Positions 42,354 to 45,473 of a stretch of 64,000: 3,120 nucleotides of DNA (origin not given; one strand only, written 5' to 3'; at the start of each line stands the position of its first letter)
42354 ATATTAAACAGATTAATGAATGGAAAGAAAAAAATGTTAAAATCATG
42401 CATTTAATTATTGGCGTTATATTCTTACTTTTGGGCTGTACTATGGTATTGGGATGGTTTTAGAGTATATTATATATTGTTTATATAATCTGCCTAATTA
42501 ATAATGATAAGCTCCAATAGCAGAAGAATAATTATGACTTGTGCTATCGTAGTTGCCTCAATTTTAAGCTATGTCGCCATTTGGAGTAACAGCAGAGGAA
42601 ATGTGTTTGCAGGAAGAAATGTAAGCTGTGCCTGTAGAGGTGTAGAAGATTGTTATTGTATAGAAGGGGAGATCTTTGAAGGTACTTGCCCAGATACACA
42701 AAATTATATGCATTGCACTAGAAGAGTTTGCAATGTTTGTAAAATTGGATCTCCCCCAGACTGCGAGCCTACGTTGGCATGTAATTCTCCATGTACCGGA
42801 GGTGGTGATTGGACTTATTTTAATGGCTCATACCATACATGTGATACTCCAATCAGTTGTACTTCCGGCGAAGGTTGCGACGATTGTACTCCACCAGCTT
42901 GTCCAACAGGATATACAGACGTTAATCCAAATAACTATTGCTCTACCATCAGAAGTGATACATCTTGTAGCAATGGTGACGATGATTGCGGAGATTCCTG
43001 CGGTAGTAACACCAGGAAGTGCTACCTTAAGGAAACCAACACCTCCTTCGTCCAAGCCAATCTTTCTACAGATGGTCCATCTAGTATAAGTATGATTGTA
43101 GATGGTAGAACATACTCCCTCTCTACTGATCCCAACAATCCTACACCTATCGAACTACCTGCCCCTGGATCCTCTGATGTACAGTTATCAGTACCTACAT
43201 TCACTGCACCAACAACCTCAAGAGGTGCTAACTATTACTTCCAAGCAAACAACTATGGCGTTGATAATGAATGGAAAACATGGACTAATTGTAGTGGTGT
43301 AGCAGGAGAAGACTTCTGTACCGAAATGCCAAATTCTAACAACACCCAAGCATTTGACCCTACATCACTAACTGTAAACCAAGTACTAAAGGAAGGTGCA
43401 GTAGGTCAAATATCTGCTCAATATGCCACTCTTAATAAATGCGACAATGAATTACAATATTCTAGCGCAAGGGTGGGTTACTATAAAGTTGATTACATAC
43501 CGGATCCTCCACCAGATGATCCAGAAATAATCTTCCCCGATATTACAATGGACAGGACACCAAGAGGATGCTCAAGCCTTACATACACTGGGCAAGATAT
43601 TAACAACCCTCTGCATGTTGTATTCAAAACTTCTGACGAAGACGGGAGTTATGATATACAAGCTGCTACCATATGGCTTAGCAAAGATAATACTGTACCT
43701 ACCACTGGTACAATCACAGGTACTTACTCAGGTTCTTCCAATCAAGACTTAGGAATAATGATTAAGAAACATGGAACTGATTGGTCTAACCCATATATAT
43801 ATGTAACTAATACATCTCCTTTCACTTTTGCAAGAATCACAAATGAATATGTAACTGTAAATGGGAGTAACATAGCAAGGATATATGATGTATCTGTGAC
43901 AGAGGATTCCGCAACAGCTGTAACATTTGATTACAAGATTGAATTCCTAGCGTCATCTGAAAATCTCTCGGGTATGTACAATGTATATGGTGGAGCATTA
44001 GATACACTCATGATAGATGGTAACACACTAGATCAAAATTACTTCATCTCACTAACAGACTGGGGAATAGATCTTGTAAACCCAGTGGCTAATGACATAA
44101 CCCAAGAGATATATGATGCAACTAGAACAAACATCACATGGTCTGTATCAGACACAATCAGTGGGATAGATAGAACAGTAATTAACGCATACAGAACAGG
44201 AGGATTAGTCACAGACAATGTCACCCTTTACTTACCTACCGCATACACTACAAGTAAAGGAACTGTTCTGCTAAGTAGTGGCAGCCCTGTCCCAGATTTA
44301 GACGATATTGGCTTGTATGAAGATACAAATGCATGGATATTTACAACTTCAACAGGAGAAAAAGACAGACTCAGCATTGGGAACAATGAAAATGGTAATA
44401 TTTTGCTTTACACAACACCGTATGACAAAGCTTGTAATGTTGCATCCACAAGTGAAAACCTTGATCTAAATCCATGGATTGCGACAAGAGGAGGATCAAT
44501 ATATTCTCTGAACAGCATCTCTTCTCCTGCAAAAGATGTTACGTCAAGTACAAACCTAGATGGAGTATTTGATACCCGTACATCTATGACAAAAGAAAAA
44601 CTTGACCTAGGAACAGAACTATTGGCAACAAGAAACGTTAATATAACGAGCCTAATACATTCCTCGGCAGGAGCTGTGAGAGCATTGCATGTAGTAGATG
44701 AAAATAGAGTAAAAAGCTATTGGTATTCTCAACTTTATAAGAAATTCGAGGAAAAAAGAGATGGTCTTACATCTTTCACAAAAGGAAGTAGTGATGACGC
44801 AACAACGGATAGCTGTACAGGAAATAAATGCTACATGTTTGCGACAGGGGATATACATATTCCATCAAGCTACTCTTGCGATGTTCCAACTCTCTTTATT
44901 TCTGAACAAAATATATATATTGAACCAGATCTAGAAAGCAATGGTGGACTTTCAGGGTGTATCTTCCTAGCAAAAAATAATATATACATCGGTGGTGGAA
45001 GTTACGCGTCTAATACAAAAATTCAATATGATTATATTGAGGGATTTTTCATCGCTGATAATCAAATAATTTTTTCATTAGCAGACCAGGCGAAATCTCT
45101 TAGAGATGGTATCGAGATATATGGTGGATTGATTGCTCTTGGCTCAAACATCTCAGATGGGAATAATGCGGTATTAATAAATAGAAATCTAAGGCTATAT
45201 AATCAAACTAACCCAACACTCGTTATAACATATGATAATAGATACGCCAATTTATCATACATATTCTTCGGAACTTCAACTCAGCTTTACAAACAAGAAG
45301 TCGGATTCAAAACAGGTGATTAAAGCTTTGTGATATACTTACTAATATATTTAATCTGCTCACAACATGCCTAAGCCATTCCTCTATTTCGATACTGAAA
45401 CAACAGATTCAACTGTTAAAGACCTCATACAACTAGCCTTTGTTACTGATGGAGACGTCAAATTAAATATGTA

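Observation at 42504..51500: Locus of two giant paralogous Cys-rich surface proteins with a modular N-terminus, separated by a DEDDh exonuclease and a membrane protein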

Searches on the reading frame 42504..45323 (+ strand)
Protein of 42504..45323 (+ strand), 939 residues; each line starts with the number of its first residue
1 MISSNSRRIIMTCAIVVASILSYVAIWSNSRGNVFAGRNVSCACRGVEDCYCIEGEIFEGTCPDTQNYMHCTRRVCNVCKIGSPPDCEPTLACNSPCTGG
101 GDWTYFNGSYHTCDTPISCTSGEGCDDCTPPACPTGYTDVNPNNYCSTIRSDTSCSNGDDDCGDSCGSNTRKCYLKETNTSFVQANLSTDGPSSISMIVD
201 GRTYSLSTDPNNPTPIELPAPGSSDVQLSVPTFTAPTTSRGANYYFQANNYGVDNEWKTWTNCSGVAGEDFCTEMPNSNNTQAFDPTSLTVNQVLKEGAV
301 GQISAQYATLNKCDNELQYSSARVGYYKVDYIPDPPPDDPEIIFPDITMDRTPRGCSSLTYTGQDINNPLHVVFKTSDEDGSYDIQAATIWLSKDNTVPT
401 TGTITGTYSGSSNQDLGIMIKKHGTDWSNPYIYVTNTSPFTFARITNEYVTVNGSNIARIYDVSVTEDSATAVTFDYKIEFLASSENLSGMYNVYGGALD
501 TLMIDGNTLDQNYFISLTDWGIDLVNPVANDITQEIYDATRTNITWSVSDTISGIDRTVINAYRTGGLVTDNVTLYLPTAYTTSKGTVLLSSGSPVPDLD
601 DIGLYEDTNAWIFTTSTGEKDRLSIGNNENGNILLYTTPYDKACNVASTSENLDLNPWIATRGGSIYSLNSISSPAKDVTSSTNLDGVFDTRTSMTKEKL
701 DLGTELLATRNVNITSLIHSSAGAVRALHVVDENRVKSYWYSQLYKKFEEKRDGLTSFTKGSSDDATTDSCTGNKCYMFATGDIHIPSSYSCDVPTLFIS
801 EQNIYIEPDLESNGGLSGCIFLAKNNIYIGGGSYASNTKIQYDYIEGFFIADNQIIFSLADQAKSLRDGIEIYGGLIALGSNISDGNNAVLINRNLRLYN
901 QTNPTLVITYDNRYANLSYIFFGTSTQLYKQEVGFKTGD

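Call 3: search_protein_families(library=pfam, proteins=[window:42504-45323:+], max_evalue=0.1)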
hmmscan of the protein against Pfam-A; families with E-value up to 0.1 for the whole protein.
window:42504-45323:+ (939 aa): 1 family
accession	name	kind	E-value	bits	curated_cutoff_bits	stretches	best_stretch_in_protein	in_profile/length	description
PF24893.1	DUF7743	-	0.055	13.6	27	0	522-563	2-43/120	Domain of unknown function (DUF7743)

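Call 9: search_protein_families(library=ncbifam, proteins=[window:42504-45323:+], max_evalue=0.1)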
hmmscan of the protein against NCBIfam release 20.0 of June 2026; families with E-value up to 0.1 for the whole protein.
window:42504-45323:+ (939 aa): 0 families

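Call 30: find_related_loci(query=A1, collection=genome_contigs, flank=10000)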
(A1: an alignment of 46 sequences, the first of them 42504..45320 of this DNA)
Query A1 (939 aa) in genome_contigs; peptide patterns used: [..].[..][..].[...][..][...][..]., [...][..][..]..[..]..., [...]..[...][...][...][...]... (x = any residue, [..] = any of these).
74 stretches matched a pattern; 32 encode a relative of the query (tblastn E <= 1e-3); 30 distinct loci.
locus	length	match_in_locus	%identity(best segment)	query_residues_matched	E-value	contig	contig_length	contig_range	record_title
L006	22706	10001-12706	53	28-937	0e+0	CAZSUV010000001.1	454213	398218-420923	MAG TPA_asm: uncultured Candidatus Saccharibacteria bacterium isolate SRP302447_co3_161 genome assembly, contig: NODE_41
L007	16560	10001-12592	53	62-937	0e+0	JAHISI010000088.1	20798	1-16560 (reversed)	MAG: Patescibacteria group bacterium isolate MM_PC_MetaG.mb.168 MM_PC_MetaG.mb.168_k141_1860783, whole genome shotgun se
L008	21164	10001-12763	52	9-937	0e+0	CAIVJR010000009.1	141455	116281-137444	uncultured bacterium isolate Loclat_bin-19700 genome assembly, contig: bin-19700:09/10, whole genome shotgun sequence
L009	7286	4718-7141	56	131-937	0e+0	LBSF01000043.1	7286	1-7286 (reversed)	MAG: candidate division WS6 bacterium GW2011_GWC2_36_7 US24_C0043, whole genome shotgun sequence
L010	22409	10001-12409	44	107-937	0e+0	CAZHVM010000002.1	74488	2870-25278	MAG TPA_asm: uncultured Candidatus Saccharibacteria bacterium isolate SRP192927_co3_113 genome assembly, contig: NODE_54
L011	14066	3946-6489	51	73-937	0e+0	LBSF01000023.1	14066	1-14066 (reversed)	MAG: candidate division WS6 bacterium GW2011_GWC2_36_7 US24_C0023, whole genome shotgun sequence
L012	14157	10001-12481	42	128-936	0e+0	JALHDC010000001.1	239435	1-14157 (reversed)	MAG: bacterium isolate 1-no_shock_S1_027 scaffold_53, whole genome shotgun sequence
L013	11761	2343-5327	55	113-937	0e+0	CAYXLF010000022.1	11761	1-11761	MAG TPA_asm: uncultured Candidatus Saccharibacteria bacterium isolate SRP192927_co3_150 genome assembly, contig: NODE_13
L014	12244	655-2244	51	400-937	4e-170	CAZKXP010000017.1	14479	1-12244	MAG TPA_asm: uncultured Candidatus Saccharibacteria bacterium isolate binchicken_co117_335 genome assembly, contig: NODE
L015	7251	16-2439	39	121-936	4e-162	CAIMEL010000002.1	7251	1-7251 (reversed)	uncultured bacterium isolate LaPlata_bin-3090 genome assembly, contig: bin-3090:02/25, whole genome shotgun sequence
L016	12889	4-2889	52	263-936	5e-159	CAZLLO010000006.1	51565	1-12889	MAG TPA_asm: uncultured Candidatus Saccharibacteria bacterium isolate SRP192927_co3_300 genome assembly, contig: NODE_10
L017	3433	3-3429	67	97-939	1e-126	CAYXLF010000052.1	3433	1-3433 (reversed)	MAG TPA_asm: uncultured Candidatus Saccharibacteria bacterium isolate SRP192927_co3_150 genome assembly, contig: NODE_86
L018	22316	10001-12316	33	197-936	3e-122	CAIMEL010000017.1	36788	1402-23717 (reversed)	uncultured bacterium isolate LaPlata_bin-3090 genome assembly, contig: bin-3090:17/25, whole genome shotgun sequence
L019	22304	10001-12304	34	197-936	3e-121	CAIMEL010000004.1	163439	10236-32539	uncultured bacterium isolate LaPlata_bin-3090 genome assembly, contig: bin-3090:04/25, whole genome shotgun sequence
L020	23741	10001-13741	35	97-936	5e-113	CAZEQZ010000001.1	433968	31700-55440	MAG TPA_asm: uncultured Candidatus Saccharibacteria bacterium isolate SRP241326_co3_95 genome assembly, contig: NODE_5_l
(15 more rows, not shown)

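Call 33: predict_structure(alignment_id=A1)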
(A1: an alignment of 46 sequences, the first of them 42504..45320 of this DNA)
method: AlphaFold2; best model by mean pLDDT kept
length: 939 residues; sequences in the alignment: 46
mean_pLDDT: 79.6   pTM: 0.64
mean pLDDT of the five models: 79.6, 78.0, 77.5, 77.3, 75.6
residues with pLDDT >= 90: 402; 70-90: 317; 50-70: 108; < 50: 112
segments of 3 or more residues with pLDDT < 50: 1-5, 29-49, 79-84, 86-98, 115-127, 158-166, 704-715, 723-738, 926-939
pLDDT, mean of each block of 10 residues (from residue 1): 48 80 62 35 37 73 69 62 43 43 70 45 50 72 53 53 52 73 88 94 93 92 90 87 90 74 56 87 87 90 92 82 94 86 84 88 89 93 94 88 90 91 90 90 93 92 94 95 80 92 89 87 90 93 95 92 88 88 89 80 93 87 93 94 93 90 65 68 88 85 51 49 41 43 88 94 93 95 94 96 95 89 94 89 93 90 90 85 72 91 89 86 57 30
secondary structure, 60 per line:
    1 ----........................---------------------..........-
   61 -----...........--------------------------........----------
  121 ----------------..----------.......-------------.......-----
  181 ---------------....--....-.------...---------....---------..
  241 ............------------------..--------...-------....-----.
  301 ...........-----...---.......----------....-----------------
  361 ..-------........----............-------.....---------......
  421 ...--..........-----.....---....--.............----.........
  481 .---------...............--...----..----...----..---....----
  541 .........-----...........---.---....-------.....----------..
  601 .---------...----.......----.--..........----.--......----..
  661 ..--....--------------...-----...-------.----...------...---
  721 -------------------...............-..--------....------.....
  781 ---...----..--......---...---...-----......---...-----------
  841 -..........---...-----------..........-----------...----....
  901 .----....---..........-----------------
elements in order (helices of 4 or more, strands of 3 or more residues): H5-28 E50-59 E66-76 E103-110 E149-155 E169-175 E196-199 E202-205 E214-216 E226-229 E239-252 E281-283 H291-294 E300-311 E317-319 E323-329 H340-343 E370-377 E385-393 E401-405 E415-423 E426-435 E441-445 E449-452 E455-467 E472-481 E491-500 E508-510 E521-523 E533-536 E541-549 E555-565 E573-576 E584-588 E611-613 E618-624 E632-641 E649-654 E659-662 E665-668 E706-708 H740-754 E776-780 E784-786 E795-800 E804-806 E810-812 E818-823 E827-829 E842-851 E855-857 E869-878 E890-892 H897-901 E906-909 H913-922

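Call 35: fold_search(model_id=the predicted structure, library=pdb)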
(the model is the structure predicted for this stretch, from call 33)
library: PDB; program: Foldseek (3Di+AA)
matches with E <= 10: 1419; with E <= 0.001: 51
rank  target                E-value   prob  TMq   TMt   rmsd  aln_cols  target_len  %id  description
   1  9ijj_h                5.4e-06  0.84  0.08  0.06  26.8       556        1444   10  In situ structure of the central apparatus in mouse sperm axoneme. (released 2025-06-04)
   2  8v2b_C                9.1e-06  0.99  0.12  0.15  21.2       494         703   10  Cryo-EM structure of mouse type II OSM receptor complex: model for full extracellular assembly (released 2024-11-20)
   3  9ijj_4I               9.6e-06  0.51  0.08  0.03  37.0       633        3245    9  In situ structure of the central apparatus in mouse sperm axoneme. (released 2025-06-04)
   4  9ijj_4G               1.3e-05  0.75  0.10  0.03  37.1       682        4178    8  In situ structure of the central apparatus in mouse sperm axoneme. (released 2025-06-04)
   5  8sic_G                2.7e-05  0.98  0.10  0.19  28.1       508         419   10  Crystal structure of Epstein-Barr virus glycoprotein 350 (gp350) in complex with Cy137C02, a monoclonal antibody isola (released 2024-04-17)
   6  6xi3                  3.0e-05  0.94  0.09  0.19  25.8       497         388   10  Crystal structure of tetra-tandem repeat in extending region of large adhesion protein (released 2020-10-14)
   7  7q1y_A                3.0e-05  0.80  0.09  0.07  39.8       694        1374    9  X-ray structure of human A2ML1 (released 2022-04-20)
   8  9fx3_A                4.4e-05  0.90  0.10  0.08  27.9       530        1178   10  Structure of active human CD109 (released 2025-03-19)
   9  5e4e_C                6.5e-05  0.96  0.11  0.22  16.9       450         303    8  Engineered Interleukin-13 bound to receptor (released 2015-12-02)
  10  8ave_B                6.5e-05  0.91  0.12  0.16  19.7       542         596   10  Human leptin in complex with the human LEP-R ectodomain fused to a C-terminal trimeric isoleucine GCN4 zipper (2:2 mod (released 2023-04-05)
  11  8avb_B                1.0e-04  0.93  0.12  0.16  20.2       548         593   10  Cryo-EM structure for mouse leptin in complex with the mouse LEP-R ectodomain (1:2 mLEP:mLEPR model). (released 2023-04-05)
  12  6za2_A                1.0e-04  0.82  0.08  0.08  29.6       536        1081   12  Crystal structure of dimeric latent PorU from Porphyromonas gingivalis (released 2021-09-29)
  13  7usl_A                2.2e-04  0.87  0.13  0.14  18.8       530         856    9  Integrin alphaM/beta2 ectodomain in complex with adenylate cyclase toxin RTX751 and M1F5 Fab (released 2022-08-17)
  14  8k53_A                2.3e-04  0.63  0.10  0.12  30.2       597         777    8  Structure of the Dimeric Human CNTN2 Ig 1-6-FNIII 1-2 Domain in an Asymmetric State (released 2023-12-06)
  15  8peq_B                2.7e-04  0.99  0.13  0.32  14.7       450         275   10  Complex of diubiquitin-derived artificial binding protein (Affilin) variant Af2 with its target oncofetal fibronectin  (released 2024-06-26)
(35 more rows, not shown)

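Call 67: fold_search(model_id=the predicted structure, library=viral)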
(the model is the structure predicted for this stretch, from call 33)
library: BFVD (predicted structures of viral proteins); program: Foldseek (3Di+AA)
matches with E <= 10: 415; with E <= 0.001: 45
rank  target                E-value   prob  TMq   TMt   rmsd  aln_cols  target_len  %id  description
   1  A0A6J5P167            2.3e-07  0.97  0.12  0.09  28.1       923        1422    9  Fibronectin type III [uncultured Caudovirales phage]
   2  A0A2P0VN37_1          5.5e-07  1.00  0.11  0.13  29.6       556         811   13  Concanavalin A-like lectin/glucanase domain-containing protein [Tetraselmis virus 1]
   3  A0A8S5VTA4            7.4e-07  0.97  0.10  0.10  28.7       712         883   10  (no name in the UniProt tables at hand)
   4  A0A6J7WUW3            1.6e-06  1.00  0.12  0.12  17.7       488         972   10  Fibronectin type-III domain-containing protein [uncultured Caudovirales phage]
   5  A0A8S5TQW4            1.8e-06  0.99  0.10  0.14  31.3       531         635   10  Uncharacterized protein [Myoviridae sp. ctY1522]
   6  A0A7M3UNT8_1          6.3e-06  0.77  0.09  0.08  33.7       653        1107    9  Uncharacterized protein [Pyramimonas orientalis virus]
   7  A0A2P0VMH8            1.0e-05  0.97  0.11  0.08  36.6       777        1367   10  Putative fibronectin type III domain-containing protein [Tetraselmis virus 1]
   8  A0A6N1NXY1            1.4e-05  0.95  0.11  0.10  33.1       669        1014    9  DUF11 domain-containing protein [Tupanvirus soda lake]
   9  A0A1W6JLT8            1.7e-05  0.97  0.11  0.16  30.2       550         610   10  Tail protein [Lactococcus phage AM8]
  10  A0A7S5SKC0            2.0e-05  0.93  0.10  0.10  27.0       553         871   11  (no name in the UniProt tables at hand)
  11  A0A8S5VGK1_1          2.8e-05  0.90  0.09  0.08  22.0       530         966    9  Uncharacterized protein [Myoviridae sp. ctkfK18]
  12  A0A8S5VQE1            3.9e-05  0.98  0.12  0.18  19.9       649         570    9  (no name in the UniProt tables at hand)
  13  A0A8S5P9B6            4.5e-05  0.84  0.09  0.10  35.9       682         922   12  Fibronectin [Myoviridae sp. ctTYJ16]
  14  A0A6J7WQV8            4.7e-05  0.80  0.10  0.08  32.5       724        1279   10  Uncharacterized protein [uncultured Caudovirales phage]
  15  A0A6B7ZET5            4.7e-05  0.66  0.09  0.11  30.1       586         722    8  Uncharacterized protein [Klebsiella phage N1M2]
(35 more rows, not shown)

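Call 80: search_protein_families(library=phrogs, proteins=[window:42504-45320:+], max_evalue=0.01)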
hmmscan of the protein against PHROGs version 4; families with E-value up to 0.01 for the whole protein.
window:42504-45320:+ (939 aa): 0 families

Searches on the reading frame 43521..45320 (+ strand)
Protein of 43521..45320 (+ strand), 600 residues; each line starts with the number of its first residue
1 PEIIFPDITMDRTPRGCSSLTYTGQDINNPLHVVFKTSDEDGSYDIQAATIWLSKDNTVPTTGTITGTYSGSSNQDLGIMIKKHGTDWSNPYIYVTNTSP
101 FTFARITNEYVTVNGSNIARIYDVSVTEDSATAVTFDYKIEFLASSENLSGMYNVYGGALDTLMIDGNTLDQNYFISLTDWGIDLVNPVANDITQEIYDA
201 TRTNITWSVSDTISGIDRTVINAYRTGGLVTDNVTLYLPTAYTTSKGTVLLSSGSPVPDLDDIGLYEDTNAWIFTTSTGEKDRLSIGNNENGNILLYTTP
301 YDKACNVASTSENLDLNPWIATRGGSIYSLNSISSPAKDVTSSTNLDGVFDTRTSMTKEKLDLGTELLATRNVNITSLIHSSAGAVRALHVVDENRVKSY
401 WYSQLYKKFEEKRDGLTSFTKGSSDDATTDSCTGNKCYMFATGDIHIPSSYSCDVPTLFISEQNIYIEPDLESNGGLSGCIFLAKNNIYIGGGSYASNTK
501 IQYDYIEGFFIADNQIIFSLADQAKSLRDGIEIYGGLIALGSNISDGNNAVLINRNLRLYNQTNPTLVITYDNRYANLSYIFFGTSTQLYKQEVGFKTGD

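Call 17: search_protein_representatives(protein=window:43521-45320:+)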
Query: 600 residues. Proteins with E-value up to 0.001 (for the whole library): 257; up to 1e-10: 209; up to 1e-30: 82. The best 150 are listed.
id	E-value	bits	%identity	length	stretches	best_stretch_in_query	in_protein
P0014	6.6e-183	625.9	52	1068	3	66-598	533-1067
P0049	1.6e-175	601.5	52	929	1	4-598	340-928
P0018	1.8e-171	588.1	49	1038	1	4-598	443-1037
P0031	7.2e-169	579.5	50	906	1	4-597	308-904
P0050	2.4e-141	488.7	63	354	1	177-525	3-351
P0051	1.2e-139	483.0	46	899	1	5-598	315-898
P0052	8.2e-135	467.1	44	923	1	12-598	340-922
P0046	3.1e-134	465.2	42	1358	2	230-598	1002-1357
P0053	3.5e-113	395.7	40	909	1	3-597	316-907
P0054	2.1e-112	393.1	43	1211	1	4-598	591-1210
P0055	2.1e-110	386.5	41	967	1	13-598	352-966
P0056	5.3e-105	368.6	39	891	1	4-597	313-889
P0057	1.8e-102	360.3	40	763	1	8-597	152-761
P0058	1.2e-97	344.4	38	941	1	15-598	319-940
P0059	2.7e-97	343.2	41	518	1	80-597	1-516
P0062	2.4e-96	340.1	37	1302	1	20-598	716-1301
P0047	1.5e-77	278.1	38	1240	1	8-597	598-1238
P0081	8.3e-56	206.2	38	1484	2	443-598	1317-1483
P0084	1.0e-53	199.3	35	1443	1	21-598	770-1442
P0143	3.4e-26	108.5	31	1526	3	204-517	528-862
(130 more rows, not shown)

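Call 38: search_solved_structures(query=A3, max_evalue=10)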
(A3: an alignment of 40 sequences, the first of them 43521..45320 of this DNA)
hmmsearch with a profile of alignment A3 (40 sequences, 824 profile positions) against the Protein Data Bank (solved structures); distinct sequences matched with E-value up to 10: 5.
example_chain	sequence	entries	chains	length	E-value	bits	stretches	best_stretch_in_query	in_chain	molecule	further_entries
7e72_E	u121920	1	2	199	0.024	16.3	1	347-485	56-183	Angiopoietin-1 receptor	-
5utk_A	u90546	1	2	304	0.025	16.2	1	335-485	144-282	Angiopoietin-1 receptor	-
5mya_A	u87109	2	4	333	0.061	14.9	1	359-486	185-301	Angiopoietin-1 receptor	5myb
2ivf_B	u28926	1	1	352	0.42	12.2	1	51-126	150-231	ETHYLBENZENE DEHYDROGENASE BETA-SUBUNIT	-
8xr6_Q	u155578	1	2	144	0.79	11.3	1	557-625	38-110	PsbQ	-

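Call 65: search_protein_families(library=pfam, proteins=[P0062, P0081, P0084, P0143], max_evalue=0.01)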
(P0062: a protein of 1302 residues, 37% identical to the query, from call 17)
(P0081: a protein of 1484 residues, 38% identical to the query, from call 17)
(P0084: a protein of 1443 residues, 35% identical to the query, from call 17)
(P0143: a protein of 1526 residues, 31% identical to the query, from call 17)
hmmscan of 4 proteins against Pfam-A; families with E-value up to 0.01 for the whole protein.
P0062 (1302 aa): 1 family
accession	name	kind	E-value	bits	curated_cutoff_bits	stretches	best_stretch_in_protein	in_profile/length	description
PF04041.19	Glyco_hydro_130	-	4.4e-08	32.9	26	0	305-352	97-144/320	beta-1,4-mannooligosaccharide phosphorylase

P0081 (1484 aa): 0 families

P0084 (1443 aa): 0 families

P0143 (1526 aa): 1 family
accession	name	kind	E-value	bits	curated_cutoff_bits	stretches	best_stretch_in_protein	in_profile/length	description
PF21722.4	Gly_rich_2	-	4.1e-17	63.4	24.3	1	969-1205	2-225/226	Glycine-rich domain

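Call 81: search_dna_similar(query=window:43521-45320:+, collection=phages, mode=protein, max_rows=10)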
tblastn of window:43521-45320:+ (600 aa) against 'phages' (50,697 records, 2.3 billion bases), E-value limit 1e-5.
No match.

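Call 86: search_protein_families(library=ncbifam, proteins=[P0062], max_evalue=0.1)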
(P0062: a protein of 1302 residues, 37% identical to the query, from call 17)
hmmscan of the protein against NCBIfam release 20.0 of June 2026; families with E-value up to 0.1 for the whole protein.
P0062 (1302 aa): 1 family
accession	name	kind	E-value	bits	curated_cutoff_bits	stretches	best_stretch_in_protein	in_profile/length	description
NF058598.1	BetMansidBT3780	equivalog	0.03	13.4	550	0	261-348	94-172/366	beta-1,2-mannosidase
